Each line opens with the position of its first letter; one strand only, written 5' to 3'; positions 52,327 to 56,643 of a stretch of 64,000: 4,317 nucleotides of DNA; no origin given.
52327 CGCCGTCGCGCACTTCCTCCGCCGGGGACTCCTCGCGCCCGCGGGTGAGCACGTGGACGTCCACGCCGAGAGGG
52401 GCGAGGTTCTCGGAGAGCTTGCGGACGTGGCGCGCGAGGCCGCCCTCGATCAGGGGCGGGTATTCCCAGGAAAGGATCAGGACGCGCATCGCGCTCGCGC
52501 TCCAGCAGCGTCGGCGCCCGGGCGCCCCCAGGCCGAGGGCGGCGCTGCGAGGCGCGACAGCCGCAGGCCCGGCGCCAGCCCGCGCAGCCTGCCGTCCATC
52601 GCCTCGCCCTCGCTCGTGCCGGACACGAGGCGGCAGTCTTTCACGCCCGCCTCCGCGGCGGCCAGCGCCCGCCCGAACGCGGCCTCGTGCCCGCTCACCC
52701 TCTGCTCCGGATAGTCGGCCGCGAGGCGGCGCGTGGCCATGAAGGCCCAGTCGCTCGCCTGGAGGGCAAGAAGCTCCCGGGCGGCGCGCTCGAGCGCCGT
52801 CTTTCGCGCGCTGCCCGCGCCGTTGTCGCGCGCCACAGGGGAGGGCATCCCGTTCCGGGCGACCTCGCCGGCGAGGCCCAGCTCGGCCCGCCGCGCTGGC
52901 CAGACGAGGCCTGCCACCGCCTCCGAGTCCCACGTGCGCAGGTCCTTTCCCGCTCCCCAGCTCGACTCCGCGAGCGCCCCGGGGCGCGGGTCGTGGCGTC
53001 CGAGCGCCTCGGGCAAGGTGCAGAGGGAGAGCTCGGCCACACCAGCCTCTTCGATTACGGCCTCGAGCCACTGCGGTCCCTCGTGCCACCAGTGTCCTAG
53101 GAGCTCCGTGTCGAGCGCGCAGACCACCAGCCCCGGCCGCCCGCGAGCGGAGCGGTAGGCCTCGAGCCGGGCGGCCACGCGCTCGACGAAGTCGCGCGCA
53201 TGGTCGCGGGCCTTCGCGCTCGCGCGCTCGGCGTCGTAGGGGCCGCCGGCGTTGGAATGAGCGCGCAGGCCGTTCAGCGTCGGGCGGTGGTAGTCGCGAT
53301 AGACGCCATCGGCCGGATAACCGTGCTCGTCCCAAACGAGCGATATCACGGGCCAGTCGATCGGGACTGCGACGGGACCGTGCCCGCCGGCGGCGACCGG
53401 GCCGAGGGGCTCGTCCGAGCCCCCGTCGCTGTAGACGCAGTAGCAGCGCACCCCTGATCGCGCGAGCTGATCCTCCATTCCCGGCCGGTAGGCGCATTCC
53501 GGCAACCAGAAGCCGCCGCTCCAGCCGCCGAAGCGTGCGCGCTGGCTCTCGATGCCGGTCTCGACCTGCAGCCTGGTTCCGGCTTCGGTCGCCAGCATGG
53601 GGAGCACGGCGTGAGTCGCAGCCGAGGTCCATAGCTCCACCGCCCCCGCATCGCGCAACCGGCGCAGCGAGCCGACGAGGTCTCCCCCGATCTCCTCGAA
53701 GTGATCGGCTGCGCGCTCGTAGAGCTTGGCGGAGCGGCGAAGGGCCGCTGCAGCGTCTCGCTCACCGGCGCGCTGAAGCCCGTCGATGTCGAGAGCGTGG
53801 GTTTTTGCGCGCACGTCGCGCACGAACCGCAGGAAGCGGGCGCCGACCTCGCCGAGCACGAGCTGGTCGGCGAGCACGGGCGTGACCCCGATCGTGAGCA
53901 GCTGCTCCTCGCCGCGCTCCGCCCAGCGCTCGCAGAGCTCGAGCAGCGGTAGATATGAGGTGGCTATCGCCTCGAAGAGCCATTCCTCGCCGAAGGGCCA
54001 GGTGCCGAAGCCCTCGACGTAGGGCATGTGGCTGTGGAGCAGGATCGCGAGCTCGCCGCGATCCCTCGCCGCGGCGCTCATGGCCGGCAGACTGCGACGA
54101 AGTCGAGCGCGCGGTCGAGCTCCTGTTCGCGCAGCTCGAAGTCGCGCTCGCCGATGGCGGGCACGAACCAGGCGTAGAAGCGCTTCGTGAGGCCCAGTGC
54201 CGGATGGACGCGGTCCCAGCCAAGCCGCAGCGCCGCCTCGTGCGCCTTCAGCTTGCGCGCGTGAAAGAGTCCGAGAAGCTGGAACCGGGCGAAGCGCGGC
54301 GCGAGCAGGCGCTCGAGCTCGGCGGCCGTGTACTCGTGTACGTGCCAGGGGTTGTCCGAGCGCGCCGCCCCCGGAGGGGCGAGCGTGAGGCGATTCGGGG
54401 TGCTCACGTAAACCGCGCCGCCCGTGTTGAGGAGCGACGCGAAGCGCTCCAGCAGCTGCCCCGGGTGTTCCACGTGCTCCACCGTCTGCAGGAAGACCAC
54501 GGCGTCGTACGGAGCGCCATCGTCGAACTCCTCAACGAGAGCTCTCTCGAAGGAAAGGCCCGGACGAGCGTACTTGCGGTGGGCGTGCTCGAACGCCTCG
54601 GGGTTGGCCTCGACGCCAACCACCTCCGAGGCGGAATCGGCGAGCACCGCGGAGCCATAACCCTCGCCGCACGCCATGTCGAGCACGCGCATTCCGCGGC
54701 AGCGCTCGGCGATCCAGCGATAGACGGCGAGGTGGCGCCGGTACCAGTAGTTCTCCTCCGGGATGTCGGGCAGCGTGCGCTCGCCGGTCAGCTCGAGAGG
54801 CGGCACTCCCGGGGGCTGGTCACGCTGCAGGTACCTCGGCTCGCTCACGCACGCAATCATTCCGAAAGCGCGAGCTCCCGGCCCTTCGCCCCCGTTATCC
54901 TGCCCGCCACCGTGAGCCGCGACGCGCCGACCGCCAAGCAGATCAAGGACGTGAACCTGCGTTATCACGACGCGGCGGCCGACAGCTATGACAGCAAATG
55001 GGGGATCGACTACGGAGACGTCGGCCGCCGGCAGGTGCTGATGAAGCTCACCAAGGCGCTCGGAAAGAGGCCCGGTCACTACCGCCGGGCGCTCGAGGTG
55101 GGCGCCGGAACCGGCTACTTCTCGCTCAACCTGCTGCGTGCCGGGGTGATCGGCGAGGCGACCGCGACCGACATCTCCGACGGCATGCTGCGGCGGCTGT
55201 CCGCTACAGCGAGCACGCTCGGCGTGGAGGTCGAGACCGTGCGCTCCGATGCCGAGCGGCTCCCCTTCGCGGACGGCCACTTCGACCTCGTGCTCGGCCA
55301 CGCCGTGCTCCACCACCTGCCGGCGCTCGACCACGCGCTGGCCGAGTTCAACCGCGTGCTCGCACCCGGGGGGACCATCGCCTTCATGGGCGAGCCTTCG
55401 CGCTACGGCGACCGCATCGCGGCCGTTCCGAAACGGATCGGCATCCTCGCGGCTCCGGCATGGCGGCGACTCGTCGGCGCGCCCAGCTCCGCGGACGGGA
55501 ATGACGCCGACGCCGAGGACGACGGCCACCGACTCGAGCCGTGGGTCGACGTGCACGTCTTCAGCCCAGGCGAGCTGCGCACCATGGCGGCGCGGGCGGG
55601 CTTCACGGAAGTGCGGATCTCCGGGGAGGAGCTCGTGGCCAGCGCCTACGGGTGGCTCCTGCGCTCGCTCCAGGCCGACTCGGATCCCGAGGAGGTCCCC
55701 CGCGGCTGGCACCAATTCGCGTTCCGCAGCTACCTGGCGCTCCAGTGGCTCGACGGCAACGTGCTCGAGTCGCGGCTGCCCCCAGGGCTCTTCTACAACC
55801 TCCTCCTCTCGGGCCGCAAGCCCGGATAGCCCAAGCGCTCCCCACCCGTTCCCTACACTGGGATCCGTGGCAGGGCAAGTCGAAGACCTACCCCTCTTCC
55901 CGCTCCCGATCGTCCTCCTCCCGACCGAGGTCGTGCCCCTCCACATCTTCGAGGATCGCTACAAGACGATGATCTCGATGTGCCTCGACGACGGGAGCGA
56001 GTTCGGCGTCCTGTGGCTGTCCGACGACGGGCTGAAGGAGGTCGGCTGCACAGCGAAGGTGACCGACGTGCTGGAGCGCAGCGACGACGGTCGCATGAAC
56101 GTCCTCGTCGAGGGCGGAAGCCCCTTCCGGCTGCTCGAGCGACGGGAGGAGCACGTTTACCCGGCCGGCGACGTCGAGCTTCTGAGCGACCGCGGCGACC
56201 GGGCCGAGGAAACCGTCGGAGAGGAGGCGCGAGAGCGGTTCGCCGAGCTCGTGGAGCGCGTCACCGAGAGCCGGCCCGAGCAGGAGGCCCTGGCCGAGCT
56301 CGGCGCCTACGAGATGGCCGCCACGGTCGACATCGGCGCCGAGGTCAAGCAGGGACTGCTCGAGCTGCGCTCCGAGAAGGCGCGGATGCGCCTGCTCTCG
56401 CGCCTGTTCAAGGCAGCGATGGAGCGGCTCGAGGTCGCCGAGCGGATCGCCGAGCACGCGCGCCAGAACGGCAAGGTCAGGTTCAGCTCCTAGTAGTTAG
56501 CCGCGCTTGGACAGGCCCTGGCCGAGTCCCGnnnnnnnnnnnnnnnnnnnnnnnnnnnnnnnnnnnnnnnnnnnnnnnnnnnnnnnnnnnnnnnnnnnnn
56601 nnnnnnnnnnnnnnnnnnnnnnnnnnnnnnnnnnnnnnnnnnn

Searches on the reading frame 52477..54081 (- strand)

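Call 23: search_protein_families(library=pfam, proteins=[window:52477-54081:-])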
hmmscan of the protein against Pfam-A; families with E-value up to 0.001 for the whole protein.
window:52477-54081:- (534 aa): 2 families
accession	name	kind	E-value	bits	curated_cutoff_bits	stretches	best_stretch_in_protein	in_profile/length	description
PF03065.20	Glyco_hydro_57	-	3e-25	89.6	21.2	1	12-366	1-285/291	Glycosyl hydrolase family 57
PF09210.16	BE_C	-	4.6e-11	43.4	25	1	417-480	14-77/101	1,4-alpha-glucan branching enzyme, C-terminal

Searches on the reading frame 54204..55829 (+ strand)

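Call 23: search_protein_families(library=pfam, proteins=[window:54204-55829:+])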
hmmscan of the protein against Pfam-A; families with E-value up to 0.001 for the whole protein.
window:54204-55829:+ (541 aa): 6 families
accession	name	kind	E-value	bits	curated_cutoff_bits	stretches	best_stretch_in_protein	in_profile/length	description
PF08241.18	Methyltransf_11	-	1.4e-23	83.8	21.2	1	297-394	1-95/95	Methyltransferase domain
PF13649.12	Methyltransf_25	-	1.7e-21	77.1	27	1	297-390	2-97/97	Methyltransferase domain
PF08242.18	Methyltransf_12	-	1.8e-15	57.9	30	1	297-392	1-98/98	Methyltransferase domain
PF13847.12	Methyltransf_31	-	7.2e-14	52.1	27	1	295-393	6-108/145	Methyltransferase domain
PF13489.12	Methyltransf_23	-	9e-13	48.7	27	1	276-468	6-160/164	Methyltransferase domain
PF01209.24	Ubie_methyltran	-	3.6e-10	40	20.1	1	283-395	40-152/233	ubiE/COQ5 methyltransferase family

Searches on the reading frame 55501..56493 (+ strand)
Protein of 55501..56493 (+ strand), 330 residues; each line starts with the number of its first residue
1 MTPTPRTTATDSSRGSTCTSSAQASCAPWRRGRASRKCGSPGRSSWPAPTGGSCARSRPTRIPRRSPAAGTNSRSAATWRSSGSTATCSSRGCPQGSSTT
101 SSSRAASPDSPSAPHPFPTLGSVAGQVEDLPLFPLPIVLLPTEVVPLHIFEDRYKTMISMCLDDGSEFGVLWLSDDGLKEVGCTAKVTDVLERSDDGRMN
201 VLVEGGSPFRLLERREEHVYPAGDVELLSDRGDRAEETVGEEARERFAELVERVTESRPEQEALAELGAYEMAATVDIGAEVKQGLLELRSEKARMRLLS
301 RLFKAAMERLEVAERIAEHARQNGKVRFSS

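Call 23: search_protein_families(library=pfam, proteins=[window:55501-56493:+])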
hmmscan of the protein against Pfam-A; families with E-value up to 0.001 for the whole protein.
window:55501-56493:+ (330 aa): 1 family
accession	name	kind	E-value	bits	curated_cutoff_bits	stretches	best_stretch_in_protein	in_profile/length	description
PF02190.22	LON_substr_bdg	-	2e-22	80.5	28.7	1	130-302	2-197/200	ATP-dependent protease La (LON) substrate-binding domain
